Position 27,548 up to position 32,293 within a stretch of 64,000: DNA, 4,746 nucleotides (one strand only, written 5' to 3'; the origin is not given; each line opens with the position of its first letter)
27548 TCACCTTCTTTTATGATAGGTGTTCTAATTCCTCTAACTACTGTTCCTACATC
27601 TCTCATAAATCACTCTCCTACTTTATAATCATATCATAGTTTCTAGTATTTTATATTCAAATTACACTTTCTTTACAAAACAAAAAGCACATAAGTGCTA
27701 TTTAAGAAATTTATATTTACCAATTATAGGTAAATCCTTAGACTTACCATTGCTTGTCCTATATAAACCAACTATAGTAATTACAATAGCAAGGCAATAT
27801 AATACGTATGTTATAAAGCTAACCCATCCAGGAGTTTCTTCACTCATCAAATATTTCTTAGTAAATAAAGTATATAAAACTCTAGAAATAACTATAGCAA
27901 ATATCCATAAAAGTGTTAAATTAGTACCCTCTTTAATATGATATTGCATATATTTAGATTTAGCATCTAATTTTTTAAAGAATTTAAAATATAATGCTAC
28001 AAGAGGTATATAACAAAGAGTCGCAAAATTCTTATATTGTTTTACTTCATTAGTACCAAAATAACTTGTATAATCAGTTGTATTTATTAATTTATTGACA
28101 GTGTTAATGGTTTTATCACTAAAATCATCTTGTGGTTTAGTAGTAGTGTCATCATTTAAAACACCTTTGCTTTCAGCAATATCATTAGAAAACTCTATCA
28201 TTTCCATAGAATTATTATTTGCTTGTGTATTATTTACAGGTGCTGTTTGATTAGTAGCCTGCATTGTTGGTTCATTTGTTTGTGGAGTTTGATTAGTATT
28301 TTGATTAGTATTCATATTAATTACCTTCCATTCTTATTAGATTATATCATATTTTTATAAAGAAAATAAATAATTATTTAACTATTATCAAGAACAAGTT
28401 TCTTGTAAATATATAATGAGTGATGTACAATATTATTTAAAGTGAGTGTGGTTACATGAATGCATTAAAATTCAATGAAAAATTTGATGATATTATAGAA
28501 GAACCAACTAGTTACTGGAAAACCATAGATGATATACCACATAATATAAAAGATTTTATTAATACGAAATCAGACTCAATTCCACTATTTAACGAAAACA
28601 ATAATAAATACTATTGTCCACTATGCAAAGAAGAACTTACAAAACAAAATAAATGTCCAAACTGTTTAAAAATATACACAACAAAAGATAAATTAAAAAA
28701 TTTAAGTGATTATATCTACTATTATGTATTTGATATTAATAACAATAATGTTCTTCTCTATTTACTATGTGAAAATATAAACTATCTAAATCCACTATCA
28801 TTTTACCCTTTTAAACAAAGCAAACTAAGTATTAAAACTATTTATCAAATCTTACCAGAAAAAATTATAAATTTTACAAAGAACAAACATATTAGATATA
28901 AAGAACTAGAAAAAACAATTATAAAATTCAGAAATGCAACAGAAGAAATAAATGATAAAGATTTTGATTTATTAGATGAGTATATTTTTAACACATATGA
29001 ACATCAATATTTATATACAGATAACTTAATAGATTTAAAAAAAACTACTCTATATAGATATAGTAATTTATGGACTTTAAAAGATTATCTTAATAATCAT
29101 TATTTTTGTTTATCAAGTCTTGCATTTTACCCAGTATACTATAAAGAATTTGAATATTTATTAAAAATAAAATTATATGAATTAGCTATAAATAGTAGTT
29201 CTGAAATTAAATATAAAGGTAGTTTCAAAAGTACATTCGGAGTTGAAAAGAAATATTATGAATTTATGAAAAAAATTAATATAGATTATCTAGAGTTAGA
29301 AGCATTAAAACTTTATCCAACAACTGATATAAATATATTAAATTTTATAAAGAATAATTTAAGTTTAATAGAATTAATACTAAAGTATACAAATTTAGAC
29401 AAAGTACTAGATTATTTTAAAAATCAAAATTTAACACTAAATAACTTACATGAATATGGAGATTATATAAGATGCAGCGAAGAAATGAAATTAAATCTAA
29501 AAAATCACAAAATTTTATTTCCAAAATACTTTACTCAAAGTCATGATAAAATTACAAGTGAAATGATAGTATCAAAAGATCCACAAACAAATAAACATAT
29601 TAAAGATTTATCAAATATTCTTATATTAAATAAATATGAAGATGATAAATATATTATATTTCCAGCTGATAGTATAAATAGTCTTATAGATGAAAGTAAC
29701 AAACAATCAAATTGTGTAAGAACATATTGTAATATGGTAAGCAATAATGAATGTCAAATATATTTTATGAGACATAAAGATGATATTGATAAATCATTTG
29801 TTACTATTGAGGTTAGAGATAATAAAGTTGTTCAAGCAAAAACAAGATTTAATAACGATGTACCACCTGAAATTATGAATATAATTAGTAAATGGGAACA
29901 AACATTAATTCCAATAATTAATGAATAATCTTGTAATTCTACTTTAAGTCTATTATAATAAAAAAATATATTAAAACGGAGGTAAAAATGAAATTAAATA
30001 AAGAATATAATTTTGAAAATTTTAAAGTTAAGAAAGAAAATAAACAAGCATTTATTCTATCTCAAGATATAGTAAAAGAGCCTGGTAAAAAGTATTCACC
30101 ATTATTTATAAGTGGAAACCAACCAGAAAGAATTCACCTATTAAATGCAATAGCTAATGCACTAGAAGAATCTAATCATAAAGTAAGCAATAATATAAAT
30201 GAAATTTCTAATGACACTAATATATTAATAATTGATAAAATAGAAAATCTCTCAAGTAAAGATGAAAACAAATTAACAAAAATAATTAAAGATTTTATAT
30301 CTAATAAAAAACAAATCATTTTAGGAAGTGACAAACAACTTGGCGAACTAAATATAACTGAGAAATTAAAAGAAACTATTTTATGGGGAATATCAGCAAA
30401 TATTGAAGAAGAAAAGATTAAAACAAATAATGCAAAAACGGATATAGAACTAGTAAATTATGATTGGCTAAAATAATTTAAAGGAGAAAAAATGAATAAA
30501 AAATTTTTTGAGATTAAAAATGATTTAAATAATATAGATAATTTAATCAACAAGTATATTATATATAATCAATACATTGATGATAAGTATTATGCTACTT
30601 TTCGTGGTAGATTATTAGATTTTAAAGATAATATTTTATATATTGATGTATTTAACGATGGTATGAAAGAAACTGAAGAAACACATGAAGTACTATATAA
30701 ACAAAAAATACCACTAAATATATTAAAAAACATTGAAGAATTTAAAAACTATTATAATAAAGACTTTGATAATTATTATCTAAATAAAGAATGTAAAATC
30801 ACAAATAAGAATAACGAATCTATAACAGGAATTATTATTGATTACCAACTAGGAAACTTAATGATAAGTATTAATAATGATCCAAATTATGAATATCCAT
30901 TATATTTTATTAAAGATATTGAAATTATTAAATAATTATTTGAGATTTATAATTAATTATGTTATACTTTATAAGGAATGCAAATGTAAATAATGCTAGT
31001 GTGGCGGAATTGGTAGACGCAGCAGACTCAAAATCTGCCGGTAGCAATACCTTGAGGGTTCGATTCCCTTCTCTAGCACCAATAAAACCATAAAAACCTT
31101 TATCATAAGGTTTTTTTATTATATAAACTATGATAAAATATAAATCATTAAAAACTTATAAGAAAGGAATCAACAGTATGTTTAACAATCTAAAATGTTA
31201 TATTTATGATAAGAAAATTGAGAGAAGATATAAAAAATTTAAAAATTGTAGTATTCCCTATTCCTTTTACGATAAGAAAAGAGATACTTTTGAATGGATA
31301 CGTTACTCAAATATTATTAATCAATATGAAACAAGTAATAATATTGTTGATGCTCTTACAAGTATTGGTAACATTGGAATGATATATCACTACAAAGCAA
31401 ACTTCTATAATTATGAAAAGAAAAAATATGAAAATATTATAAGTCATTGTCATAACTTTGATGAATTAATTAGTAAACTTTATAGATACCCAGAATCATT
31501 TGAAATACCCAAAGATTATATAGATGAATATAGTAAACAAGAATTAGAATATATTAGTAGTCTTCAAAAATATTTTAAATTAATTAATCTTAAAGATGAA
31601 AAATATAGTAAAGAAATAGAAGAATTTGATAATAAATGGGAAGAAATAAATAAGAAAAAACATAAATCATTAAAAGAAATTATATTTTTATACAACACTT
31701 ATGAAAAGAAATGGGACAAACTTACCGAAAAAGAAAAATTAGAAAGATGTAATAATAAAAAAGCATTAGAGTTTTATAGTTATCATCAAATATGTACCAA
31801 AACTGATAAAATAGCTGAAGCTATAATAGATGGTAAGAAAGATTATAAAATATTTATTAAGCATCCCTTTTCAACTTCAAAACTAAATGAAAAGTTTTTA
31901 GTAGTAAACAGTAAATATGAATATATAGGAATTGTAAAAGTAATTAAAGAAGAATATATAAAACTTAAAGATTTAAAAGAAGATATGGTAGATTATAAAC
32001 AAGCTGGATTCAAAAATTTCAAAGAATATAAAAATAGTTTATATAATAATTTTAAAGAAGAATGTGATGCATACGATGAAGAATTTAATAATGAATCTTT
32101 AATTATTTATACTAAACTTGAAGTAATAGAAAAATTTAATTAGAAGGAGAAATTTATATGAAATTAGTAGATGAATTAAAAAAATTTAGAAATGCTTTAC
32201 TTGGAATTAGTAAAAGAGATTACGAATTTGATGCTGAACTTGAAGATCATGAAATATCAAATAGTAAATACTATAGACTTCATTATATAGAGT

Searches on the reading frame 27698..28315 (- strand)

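Call 43: search_protein_families(library=pfam, proteins=[window:27698-28315:-], max_evalue=0.00001)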
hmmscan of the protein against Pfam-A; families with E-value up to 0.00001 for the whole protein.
window:27698-28315:- (205 aa): 1 family
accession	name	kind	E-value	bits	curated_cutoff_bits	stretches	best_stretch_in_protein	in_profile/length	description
PF09685.15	DUF4870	-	1.9e-06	28.3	25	1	117-198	34-103/107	Domain of unknown function (DUF4870)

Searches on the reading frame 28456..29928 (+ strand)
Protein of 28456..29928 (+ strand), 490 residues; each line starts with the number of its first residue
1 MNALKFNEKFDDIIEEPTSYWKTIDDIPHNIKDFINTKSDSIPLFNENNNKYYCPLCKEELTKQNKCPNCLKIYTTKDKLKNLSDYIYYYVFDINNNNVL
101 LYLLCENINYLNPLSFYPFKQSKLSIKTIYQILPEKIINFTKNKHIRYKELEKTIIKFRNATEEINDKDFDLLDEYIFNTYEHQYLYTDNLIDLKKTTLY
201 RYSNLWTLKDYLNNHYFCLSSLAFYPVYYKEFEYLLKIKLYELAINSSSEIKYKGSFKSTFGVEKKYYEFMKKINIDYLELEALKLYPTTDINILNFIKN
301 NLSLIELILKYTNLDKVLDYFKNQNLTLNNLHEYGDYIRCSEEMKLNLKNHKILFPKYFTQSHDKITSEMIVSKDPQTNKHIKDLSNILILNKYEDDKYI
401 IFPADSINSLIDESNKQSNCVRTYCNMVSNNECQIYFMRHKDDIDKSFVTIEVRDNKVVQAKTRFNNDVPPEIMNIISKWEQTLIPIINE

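Call 43: search_protein_families(library=pfam, proteins=[window:28456-29928:+], max_evalue=0.00001)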
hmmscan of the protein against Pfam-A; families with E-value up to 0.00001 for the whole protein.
window:28456-29928:+ (490 aa): 1 family
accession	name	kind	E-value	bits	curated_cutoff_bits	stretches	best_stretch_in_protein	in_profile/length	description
PF14284.11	PcfJ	-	5.3e-23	81.9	25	1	334-471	2-141/147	PcfJ-like protein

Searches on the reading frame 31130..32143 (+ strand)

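Call 43: search_protein_families(library=pfam, proteins=[window:31130-32143:+], max_evalue=0.00001)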
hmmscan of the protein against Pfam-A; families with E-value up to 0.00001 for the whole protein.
window:31130-32143:+ (337 aa): 0 families

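Call 89: search_protein_families(library=pfam, proteins=[window:31130-32143:+], max_evalue=0.05)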
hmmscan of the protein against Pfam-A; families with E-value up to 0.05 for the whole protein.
window:31130-32143:+ (337 aa): 1 family
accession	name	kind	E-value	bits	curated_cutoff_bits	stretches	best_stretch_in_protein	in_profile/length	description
PF04266.20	ASCH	-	0.017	16.3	21.2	1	226-325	5-94/103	ASCH domain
